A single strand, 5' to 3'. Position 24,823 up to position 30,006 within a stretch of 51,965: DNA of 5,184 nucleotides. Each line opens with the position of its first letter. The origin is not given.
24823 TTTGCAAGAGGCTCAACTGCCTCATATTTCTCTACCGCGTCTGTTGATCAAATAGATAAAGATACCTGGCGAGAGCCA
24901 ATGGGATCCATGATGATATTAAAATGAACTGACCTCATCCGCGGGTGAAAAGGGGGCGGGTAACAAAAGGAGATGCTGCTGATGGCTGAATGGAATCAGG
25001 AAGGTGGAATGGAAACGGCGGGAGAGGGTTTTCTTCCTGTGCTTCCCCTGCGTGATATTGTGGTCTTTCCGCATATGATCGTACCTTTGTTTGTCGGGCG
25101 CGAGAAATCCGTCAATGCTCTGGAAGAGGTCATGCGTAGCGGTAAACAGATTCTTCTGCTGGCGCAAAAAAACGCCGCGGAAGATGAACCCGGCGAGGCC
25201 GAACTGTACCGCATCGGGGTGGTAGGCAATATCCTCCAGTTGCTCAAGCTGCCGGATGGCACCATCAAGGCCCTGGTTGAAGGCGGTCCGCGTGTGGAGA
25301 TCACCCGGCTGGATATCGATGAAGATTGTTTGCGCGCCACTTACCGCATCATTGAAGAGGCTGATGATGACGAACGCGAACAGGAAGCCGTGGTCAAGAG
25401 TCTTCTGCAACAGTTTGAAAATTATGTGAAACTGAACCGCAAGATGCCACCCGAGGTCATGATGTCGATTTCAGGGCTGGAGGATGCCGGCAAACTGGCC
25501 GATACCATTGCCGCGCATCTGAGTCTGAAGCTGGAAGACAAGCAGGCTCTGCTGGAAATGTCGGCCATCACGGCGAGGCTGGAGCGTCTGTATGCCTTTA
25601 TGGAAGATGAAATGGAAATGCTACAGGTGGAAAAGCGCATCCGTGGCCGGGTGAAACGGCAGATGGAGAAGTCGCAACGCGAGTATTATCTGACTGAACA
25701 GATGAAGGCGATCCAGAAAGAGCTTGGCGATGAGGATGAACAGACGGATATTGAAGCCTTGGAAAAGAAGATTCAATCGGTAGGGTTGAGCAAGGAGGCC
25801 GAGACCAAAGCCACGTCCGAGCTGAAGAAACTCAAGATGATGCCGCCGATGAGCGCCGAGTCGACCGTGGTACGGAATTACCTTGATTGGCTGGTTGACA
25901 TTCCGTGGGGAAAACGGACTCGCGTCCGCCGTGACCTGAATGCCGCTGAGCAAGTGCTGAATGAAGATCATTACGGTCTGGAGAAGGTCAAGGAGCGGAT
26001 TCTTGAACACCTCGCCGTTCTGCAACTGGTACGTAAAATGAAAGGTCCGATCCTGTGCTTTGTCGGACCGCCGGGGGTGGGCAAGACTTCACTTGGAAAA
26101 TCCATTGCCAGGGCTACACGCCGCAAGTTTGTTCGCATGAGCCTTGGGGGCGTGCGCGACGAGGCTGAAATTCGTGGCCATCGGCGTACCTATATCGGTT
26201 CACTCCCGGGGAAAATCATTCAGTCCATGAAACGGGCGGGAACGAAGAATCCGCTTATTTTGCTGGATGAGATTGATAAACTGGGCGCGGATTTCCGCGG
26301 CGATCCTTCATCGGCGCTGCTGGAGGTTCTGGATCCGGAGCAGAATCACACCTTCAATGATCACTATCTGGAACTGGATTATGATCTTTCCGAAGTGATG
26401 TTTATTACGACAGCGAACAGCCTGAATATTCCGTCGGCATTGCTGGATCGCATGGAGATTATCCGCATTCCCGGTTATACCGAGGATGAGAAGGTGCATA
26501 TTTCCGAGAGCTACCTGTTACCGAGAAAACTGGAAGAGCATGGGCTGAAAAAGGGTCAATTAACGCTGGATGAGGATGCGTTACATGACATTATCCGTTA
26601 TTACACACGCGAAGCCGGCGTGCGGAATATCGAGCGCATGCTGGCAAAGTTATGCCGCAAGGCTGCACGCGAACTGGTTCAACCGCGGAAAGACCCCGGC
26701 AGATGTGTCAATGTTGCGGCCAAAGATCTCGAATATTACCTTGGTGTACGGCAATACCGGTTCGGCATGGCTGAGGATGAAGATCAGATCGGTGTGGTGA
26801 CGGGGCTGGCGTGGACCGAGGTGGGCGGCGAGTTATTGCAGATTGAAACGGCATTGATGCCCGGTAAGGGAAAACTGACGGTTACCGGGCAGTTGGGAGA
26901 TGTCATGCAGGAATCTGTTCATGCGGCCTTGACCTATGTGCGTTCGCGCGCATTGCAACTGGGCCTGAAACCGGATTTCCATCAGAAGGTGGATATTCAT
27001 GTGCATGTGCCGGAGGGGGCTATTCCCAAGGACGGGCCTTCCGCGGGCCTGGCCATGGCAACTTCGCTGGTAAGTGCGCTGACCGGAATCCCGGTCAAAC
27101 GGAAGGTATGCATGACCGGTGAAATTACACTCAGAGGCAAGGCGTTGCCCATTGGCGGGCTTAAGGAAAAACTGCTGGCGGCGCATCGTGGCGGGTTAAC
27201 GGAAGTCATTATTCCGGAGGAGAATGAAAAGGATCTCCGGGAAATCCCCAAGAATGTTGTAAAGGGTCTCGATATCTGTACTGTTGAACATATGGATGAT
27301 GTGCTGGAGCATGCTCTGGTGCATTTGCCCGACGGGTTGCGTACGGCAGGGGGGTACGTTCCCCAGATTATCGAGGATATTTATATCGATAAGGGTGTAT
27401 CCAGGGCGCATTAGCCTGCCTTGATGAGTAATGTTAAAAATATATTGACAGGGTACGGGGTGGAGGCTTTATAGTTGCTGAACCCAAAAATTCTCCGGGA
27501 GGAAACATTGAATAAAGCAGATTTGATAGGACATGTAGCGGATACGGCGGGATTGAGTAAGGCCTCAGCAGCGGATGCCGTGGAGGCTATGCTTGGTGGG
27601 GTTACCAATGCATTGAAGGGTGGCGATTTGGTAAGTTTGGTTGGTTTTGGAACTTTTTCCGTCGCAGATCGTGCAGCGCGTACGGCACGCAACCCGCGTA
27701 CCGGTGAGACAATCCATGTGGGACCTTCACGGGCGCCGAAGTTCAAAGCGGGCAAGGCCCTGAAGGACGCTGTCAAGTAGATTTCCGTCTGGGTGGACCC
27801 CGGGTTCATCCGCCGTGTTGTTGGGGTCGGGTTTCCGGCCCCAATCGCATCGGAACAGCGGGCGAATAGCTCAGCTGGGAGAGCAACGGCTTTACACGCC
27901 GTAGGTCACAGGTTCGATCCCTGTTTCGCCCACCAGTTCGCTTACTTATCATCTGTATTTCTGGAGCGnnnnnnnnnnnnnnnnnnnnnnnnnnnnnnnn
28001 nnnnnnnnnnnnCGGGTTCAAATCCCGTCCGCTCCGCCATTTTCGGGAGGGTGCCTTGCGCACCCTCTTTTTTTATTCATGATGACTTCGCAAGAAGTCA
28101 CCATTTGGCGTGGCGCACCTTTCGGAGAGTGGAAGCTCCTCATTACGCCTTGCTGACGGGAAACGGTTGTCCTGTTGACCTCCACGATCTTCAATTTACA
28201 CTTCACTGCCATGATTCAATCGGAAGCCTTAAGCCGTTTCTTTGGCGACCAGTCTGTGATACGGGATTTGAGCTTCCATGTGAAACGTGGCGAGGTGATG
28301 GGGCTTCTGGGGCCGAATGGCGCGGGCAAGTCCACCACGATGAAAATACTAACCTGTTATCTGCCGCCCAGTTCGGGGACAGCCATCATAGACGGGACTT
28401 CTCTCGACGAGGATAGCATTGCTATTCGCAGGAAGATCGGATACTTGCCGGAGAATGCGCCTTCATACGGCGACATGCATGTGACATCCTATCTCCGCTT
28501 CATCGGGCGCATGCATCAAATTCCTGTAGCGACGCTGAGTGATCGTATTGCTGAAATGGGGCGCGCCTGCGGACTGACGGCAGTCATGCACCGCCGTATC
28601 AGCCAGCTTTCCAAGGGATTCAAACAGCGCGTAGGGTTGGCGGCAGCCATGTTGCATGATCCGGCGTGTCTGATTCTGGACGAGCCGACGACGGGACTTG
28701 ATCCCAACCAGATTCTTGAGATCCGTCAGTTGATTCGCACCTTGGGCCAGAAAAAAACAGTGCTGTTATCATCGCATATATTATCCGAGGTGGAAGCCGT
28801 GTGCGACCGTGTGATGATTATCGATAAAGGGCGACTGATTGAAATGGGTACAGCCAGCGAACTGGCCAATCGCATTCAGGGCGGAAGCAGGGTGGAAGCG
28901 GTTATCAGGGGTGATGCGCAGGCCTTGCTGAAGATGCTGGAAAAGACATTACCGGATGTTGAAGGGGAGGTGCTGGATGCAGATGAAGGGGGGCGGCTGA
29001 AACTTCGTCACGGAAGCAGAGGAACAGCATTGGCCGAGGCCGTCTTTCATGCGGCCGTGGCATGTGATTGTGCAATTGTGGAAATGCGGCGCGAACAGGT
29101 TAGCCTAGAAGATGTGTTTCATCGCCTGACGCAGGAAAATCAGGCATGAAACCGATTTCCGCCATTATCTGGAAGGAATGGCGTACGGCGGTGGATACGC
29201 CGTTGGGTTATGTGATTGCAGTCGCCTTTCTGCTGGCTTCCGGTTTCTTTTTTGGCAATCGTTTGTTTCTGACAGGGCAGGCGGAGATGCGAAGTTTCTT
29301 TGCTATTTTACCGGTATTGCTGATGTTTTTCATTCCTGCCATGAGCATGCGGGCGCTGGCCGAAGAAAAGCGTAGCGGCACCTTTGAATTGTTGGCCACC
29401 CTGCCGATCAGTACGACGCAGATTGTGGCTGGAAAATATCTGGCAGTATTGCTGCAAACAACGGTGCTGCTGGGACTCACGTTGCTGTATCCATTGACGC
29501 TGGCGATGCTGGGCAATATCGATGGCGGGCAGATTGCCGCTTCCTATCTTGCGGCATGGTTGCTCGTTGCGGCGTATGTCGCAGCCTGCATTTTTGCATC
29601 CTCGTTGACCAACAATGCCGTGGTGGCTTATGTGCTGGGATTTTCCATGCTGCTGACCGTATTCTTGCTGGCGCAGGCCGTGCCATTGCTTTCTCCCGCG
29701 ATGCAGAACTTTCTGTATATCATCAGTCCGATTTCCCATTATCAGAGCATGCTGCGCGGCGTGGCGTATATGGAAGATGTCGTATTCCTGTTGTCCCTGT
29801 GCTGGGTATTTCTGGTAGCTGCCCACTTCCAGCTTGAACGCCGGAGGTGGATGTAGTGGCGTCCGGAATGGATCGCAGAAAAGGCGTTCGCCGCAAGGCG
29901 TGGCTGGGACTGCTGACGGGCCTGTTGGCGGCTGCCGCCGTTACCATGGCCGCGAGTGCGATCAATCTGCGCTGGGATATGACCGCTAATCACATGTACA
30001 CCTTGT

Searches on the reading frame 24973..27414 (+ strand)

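Call 32: search_protein_families(library=pfam, proteins=[window:24973-27414:+], max_evalue=0.0001)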
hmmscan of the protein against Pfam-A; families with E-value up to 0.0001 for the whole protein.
window:24973-27414:+ (813 aa): 6 families
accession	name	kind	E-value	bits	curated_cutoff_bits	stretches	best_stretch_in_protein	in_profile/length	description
PF05362.19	Lon_C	-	9.1e-96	319.7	21.1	1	581-783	2-204/205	Lon protease (S16) C-terminal proteolytic domain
PF02190.22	LON_substr_bdg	-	4.4e-52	177.3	28.7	1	21-211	2-199/200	ATP-dependent protease La (LON) substrate-binding domain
PF00004.35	AAA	-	2e-23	83.7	21.2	1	361-497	1-126/131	ATPase family associated with various cellular activities (AAA)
PF22667.2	Lon_lid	-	3.4e-23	81.5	27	1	521-572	1-52/57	Lon protease AAA+ ATPase lid domain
PF07728.20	AAA_5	-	2.4e-09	37.8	22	1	361-494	2-139/139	AAA domain (dynein-related subfamily)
PF13541.12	ChlI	-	1.4e-08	35.1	27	1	624-751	1-121/121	Subunit ChlI of Mg-chelatase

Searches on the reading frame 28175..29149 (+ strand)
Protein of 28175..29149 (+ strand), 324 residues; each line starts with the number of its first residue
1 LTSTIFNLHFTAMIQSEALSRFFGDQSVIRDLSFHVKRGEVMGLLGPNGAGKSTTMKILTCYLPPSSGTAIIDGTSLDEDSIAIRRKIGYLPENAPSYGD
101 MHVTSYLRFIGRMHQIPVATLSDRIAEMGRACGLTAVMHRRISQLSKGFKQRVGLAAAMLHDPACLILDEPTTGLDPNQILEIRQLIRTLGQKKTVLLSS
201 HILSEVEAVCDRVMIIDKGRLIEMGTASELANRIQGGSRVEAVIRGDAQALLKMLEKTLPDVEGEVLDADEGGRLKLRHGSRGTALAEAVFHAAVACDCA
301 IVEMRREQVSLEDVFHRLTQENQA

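Call 32: search_protein_families(library=pfam, proteins=[window:28175-29149:+], max_evalue=0.0001)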
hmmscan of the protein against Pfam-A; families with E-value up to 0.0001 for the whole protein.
window:28175-29149:+ (324 aa): 2 families
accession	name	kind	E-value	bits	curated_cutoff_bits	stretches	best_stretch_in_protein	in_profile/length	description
PF00005.33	ABC_tran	-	7.7e-29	101.5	25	1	30-173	2-137/137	ABC transporter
PF13304.12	AAA_21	-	2.1e-12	48.2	27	1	141-204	234-301/304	AAA domain, putative AbiEii toxin, Type IV TA system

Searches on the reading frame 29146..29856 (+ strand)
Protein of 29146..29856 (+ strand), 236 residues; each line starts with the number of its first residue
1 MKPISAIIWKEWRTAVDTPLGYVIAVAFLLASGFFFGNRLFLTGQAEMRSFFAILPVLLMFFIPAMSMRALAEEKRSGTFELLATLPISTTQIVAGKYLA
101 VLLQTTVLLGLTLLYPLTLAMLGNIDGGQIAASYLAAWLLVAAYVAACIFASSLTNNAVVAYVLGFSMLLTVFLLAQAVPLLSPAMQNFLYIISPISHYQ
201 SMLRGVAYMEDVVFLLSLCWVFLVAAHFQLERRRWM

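Call 32: search_protein_families(library=pfam, proteins=[window:29146-29856:+], max_evalue=0.0001)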
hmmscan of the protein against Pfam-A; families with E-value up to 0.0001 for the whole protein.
window:29146-29856:+ (236 aa): 5 families
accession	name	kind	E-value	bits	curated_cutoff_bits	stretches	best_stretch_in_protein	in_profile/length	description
PF12679.13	ABC2_membrane_2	-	4.8e-13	49.5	27.2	1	52-230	71-278/283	ABC-2 family transporter protein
PF12698.13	ABC2_membrane_3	-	1.1e-12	48.1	31.6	1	51-224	164-337/347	ABC-2 family transporter protein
PF13346.12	ABC2_membrane_5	-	7.1e-09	35.9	25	1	34-199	21-176/205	ABC-2 family transporter protein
PF01061.29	ABC2_membrane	-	3.7e-08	33.6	26.9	1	4-206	3-209/211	ABC-2 type transporter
PF12730.13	ABC2_membrane_4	-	4.6e-07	30.4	27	1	45-167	45-174/179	ABC-2 family transporter protein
